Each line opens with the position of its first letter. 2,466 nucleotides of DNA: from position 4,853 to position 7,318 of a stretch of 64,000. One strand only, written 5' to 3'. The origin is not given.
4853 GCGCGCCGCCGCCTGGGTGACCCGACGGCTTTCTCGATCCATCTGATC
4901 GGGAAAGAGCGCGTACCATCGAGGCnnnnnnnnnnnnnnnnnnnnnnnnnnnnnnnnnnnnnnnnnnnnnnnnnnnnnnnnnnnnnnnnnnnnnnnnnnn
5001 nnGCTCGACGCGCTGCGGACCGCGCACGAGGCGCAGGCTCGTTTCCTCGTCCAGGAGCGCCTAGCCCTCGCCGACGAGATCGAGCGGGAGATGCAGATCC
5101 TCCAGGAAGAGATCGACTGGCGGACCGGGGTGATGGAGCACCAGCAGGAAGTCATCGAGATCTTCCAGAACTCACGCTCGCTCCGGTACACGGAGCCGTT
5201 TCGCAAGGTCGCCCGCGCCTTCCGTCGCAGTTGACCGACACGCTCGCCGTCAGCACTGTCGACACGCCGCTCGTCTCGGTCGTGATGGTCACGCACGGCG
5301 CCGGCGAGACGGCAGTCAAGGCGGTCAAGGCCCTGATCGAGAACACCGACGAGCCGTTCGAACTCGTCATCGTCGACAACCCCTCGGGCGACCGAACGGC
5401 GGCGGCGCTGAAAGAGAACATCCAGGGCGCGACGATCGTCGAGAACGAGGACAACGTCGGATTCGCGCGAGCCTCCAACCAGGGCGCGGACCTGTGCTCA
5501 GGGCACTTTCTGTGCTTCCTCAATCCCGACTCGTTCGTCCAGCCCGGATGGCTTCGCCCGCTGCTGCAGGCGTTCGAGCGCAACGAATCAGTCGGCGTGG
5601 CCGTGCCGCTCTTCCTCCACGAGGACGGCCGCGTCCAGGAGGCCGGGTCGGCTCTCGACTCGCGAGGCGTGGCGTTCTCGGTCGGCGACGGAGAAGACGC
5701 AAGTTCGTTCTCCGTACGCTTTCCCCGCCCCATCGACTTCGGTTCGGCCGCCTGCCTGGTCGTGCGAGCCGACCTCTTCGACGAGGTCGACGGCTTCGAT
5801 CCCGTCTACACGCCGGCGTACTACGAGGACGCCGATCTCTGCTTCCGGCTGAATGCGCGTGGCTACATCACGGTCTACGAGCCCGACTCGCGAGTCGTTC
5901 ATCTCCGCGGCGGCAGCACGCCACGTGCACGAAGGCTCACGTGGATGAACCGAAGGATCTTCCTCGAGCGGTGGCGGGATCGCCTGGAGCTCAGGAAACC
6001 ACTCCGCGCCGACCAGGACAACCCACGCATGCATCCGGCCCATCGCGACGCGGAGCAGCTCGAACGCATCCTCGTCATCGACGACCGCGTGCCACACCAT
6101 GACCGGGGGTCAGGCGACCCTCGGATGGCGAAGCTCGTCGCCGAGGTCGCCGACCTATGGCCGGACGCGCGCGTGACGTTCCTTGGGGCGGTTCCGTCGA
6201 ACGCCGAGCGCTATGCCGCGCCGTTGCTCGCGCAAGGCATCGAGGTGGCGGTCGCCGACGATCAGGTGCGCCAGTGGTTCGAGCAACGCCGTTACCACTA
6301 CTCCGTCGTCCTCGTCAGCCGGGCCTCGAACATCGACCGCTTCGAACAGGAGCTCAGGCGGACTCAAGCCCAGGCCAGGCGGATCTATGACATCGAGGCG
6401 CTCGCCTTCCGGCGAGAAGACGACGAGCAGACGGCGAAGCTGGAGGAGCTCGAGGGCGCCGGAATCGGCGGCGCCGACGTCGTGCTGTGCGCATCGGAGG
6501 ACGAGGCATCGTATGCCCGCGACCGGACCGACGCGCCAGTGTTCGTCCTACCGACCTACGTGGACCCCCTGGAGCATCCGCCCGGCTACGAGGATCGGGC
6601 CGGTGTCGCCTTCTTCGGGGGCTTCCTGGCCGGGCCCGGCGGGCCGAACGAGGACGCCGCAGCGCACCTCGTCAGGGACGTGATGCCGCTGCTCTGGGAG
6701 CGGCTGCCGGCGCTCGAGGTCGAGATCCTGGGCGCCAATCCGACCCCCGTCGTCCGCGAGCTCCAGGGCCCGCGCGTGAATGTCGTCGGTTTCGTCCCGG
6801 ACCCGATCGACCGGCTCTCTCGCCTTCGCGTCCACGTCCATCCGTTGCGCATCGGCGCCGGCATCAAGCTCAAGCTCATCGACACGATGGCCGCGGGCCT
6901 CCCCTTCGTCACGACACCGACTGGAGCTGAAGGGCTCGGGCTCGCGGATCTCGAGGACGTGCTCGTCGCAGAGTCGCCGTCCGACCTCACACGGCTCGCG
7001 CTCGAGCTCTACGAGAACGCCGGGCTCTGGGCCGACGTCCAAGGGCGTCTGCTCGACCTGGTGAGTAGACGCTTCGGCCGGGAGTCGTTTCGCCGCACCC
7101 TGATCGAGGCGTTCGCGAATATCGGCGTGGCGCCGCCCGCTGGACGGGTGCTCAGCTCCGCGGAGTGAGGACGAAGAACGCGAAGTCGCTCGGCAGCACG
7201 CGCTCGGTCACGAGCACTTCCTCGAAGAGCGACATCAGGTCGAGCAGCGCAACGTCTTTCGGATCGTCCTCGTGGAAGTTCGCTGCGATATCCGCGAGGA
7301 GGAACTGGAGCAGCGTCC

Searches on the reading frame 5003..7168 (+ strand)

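Call 79: search_protein_families(library=pfam, proteins=[window:5003-7168:+], max_evalue=0.00001)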
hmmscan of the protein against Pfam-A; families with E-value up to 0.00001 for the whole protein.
window:5003-7168:+ (721 aa): 5 families
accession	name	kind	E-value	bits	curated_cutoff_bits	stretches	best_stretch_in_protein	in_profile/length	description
PF00535.33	Glycos_transf_2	-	1.8e-23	83.8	23.3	1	92-211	1-123/168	Glycosyl transferase family 2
PF13692.12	Glyco_trans_1_4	-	1.4e-15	58.2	27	1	548-672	12-142/142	Glycosyl transferases group 1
PF13641.12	Glyco_tranf_2_3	-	5.8e-08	33.5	27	1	91-307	3-217/230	Glycosyltransferase like family 2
PF10111.15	Glyco_tranf_2_2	-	5.9e-08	33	27.3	1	114-286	25-202/276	Glycosyltransferase like family 2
PF13632.12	Glyco_trans_2_3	-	9.1e-06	26.1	27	0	236-317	62-142/198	Glycosyl transferase family group 2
